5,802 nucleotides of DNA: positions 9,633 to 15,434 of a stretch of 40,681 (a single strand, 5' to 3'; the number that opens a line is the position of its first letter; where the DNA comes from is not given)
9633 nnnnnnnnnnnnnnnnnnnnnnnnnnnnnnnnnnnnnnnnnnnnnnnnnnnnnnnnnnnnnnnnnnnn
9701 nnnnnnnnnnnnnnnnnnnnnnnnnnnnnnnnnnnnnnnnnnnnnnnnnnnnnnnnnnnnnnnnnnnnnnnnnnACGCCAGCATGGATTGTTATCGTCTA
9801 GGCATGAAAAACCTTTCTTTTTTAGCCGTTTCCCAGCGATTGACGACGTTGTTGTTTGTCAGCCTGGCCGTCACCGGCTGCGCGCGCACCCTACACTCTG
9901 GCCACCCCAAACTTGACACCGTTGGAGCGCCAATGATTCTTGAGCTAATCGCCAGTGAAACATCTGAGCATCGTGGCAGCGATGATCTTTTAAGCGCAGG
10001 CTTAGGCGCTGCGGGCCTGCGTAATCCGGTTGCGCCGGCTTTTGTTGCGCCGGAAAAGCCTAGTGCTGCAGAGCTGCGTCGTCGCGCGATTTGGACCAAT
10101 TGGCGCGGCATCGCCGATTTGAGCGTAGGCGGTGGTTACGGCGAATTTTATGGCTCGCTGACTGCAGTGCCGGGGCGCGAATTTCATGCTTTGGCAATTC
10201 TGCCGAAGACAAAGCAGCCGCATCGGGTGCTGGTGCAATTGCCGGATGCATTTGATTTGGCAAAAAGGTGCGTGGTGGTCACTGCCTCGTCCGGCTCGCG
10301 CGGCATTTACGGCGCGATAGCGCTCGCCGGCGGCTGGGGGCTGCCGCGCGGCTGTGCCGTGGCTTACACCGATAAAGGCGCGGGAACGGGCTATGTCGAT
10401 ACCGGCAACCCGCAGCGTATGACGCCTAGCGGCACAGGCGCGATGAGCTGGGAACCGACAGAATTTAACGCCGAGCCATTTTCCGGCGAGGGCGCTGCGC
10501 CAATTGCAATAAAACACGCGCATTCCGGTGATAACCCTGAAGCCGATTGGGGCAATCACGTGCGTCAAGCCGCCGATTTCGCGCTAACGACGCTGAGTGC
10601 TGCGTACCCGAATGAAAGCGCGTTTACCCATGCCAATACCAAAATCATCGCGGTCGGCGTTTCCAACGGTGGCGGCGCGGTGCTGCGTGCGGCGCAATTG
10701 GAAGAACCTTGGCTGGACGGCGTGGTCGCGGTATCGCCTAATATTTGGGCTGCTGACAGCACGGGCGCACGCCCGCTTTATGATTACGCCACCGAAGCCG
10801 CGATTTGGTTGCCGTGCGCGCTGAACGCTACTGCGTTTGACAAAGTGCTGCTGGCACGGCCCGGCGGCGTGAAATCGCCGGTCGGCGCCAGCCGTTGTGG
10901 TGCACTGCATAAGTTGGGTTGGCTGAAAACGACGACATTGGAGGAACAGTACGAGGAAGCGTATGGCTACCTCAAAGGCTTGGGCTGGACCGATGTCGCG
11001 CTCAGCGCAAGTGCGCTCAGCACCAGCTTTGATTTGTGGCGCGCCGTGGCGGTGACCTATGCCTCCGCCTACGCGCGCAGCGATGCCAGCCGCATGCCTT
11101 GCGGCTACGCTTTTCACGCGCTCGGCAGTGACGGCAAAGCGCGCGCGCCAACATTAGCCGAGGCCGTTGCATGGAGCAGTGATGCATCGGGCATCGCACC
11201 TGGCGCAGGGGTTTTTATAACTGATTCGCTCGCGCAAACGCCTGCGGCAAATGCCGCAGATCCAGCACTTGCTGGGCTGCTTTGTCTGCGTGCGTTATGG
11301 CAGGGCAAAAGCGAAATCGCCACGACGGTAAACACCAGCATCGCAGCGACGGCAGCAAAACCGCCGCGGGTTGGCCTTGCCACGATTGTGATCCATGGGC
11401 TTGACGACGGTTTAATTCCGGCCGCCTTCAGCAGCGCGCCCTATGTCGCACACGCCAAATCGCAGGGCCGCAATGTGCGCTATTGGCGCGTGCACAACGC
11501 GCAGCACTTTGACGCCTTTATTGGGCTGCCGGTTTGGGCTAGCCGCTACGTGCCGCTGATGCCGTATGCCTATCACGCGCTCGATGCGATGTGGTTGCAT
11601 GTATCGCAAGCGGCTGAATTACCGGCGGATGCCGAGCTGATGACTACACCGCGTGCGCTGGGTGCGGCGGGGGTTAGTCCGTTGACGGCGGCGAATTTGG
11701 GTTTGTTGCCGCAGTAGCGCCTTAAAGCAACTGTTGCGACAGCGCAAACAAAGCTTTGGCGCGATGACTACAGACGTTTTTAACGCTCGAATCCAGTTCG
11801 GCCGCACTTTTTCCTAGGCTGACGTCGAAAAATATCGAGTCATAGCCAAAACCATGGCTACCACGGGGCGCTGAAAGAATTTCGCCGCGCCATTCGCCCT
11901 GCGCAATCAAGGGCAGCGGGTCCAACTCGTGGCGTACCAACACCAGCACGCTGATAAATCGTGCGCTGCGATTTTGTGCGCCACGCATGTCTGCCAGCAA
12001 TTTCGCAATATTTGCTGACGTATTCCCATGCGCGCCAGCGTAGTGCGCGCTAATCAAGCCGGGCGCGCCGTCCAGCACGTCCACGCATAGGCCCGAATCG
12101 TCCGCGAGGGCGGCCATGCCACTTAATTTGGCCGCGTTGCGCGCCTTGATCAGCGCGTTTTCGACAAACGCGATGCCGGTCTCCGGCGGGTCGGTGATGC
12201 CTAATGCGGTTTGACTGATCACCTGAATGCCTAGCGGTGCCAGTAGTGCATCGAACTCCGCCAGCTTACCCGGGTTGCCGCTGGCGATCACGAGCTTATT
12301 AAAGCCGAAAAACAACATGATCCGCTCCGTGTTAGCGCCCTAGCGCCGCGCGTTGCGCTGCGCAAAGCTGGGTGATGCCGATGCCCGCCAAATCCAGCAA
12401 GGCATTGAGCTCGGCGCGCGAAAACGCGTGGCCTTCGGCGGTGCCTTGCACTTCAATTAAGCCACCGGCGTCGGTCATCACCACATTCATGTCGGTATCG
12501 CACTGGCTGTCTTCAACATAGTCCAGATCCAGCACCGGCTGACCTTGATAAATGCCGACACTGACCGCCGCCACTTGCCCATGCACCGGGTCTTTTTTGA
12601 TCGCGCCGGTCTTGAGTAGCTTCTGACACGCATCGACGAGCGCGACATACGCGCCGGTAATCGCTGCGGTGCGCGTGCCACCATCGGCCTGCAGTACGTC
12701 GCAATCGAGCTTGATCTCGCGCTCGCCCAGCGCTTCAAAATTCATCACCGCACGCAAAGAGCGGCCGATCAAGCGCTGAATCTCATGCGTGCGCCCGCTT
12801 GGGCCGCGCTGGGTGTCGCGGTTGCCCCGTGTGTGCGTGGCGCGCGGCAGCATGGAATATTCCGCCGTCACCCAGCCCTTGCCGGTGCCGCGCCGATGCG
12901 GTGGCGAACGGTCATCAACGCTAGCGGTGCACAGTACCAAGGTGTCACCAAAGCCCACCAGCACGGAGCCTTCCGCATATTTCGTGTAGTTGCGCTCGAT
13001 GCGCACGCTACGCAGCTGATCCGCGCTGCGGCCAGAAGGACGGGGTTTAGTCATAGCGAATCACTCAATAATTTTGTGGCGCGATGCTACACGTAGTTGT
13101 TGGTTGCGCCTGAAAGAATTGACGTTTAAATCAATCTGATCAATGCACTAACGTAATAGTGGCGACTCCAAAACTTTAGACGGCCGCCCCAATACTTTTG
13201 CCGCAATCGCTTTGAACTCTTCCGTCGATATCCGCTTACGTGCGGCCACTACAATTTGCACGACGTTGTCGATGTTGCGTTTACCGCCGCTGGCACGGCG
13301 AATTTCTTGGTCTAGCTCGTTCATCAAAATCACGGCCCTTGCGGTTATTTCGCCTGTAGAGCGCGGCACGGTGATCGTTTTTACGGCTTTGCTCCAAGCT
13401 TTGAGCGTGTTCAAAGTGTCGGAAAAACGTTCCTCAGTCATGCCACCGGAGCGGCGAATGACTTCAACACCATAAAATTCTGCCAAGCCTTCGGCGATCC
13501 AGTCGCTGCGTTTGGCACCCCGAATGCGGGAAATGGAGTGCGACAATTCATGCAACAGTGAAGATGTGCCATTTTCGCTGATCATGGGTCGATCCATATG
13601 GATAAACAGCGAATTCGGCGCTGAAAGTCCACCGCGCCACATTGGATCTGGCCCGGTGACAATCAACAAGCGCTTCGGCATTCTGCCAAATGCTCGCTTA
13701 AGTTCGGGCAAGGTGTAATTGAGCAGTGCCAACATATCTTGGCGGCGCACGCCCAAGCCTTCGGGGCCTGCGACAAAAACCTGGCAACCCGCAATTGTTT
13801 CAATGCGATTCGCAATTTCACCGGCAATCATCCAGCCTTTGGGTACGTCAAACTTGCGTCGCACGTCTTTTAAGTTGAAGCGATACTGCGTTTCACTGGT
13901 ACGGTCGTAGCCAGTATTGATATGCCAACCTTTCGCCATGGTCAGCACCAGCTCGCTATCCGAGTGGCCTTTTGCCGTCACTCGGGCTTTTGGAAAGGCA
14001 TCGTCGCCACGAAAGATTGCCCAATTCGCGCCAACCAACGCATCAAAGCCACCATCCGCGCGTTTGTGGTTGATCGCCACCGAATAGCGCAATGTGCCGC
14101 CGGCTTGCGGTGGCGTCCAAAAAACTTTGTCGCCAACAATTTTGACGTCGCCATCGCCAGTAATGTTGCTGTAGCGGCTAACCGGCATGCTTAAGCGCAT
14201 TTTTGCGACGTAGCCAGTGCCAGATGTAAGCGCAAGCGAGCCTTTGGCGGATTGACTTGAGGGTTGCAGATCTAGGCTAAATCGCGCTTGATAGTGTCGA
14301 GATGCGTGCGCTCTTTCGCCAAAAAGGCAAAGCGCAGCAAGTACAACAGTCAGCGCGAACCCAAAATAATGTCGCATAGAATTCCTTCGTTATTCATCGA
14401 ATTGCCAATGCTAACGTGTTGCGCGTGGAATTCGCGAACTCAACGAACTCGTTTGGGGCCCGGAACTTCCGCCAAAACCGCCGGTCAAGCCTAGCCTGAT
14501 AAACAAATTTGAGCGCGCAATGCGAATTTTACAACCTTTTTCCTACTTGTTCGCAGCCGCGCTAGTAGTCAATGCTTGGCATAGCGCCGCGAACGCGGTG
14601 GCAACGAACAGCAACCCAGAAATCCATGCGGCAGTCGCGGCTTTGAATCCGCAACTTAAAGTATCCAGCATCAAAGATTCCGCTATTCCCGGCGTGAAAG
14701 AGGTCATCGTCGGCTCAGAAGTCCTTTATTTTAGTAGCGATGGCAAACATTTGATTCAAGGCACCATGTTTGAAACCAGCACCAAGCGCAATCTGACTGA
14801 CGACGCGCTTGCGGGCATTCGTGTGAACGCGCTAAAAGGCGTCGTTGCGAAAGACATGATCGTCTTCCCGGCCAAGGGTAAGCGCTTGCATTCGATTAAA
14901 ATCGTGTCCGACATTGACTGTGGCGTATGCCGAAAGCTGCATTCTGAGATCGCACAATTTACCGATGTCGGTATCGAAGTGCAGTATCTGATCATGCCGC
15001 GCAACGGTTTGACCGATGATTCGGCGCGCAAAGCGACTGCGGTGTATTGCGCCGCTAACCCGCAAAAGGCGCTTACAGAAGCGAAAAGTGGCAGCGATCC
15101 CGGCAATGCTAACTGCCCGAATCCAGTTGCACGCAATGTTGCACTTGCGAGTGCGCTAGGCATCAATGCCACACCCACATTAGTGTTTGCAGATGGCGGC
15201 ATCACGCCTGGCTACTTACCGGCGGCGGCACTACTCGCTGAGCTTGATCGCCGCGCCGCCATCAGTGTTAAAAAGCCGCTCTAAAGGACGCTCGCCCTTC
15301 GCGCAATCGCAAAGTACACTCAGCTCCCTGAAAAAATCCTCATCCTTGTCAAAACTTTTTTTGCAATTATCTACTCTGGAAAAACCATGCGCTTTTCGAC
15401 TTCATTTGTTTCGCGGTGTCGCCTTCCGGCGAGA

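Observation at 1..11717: PUL-like locus for extracellular PHB / 3HB-oligomer use: a TonB-dependent receptor translationally coupled to a lipoprotein PHB depolymerase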

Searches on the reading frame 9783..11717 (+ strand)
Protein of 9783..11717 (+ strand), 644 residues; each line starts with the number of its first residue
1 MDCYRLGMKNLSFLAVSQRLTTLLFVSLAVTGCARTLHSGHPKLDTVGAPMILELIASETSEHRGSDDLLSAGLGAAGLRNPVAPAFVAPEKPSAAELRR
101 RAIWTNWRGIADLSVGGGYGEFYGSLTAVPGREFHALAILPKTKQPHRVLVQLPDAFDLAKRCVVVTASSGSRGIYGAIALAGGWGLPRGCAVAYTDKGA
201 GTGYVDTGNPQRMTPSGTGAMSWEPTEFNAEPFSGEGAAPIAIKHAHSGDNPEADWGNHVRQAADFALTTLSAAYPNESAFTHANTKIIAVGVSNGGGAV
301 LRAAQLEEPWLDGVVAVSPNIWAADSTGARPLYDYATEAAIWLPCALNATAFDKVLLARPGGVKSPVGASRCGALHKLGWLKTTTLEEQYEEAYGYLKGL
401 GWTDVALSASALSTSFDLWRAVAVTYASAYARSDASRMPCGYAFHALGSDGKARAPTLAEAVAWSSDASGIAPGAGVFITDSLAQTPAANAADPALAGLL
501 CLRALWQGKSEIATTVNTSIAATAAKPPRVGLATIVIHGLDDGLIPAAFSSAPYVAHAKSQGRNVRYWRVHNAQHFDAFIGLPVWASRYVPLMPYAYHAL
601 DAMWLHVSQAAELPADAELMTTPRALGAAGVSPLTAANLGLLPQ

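Call 5: search_protein_families(library=pfam, proteins=[window:9783-11717:+], max_evalue=0.01)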
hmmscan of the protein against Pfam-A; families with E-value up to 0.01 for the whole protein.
window:9783-11717:+ (644 aa): 2 families
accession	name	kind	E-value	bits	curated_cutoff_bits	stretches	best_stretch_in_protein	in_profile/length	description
PF10605.15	3HBOH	-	3.9e-127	425.8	27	1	59-639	26-664/688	3HB-oligomer hydrolase (3HBOH)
PF12146.15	Hydrolase_4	-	0.0005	19.9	27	1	281-333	71-123/239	Serine aminopeptidase, S33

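Call 6: search_protein_families(library=ncbifam, proteins=[window:9783-11717:+], max_evalue=0.01)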
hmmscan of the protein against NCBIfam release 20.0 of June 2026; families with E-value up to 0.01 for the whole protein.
window:9783-11717:+ (644 aa): 0 families

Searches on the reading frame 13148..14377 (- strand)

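Call 49: search_protein_families(library=pfam, proteins=[window:13148-14377:-], max_evalue=0.1)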
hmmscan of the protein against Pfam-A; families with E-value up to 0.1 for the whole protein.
window:13148-14377:- (409 aa): 1 family
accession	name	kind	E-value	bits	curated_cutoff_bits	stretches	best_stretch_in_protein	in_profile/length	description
PF05299.18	Peptidase_M61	-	0.0091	16.8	22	1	290-324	36-70/118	M61 glycyl aminopeptidase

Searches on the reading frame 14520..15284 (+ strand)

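Call 67: search_protein_families(library=pfam, proteins=[window:14520-15284:+], max_evalue=0.001)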
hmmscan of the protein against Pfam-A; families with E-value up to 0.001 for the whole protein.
window:14520-15284:+ (254 aa): 2 families
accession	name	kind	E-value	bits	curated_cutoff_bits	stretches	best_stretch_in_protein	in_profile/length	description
PF10411.14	DsbC_N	-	1.6e-19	69.7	25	1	28-94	3-70/70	Disulfide bond isomerase protein N-terminal domain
PF13098.12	Thioredoxin_2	-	5.9e-19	68.8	27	1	119-242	2-104/104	Thioredoxin-like domain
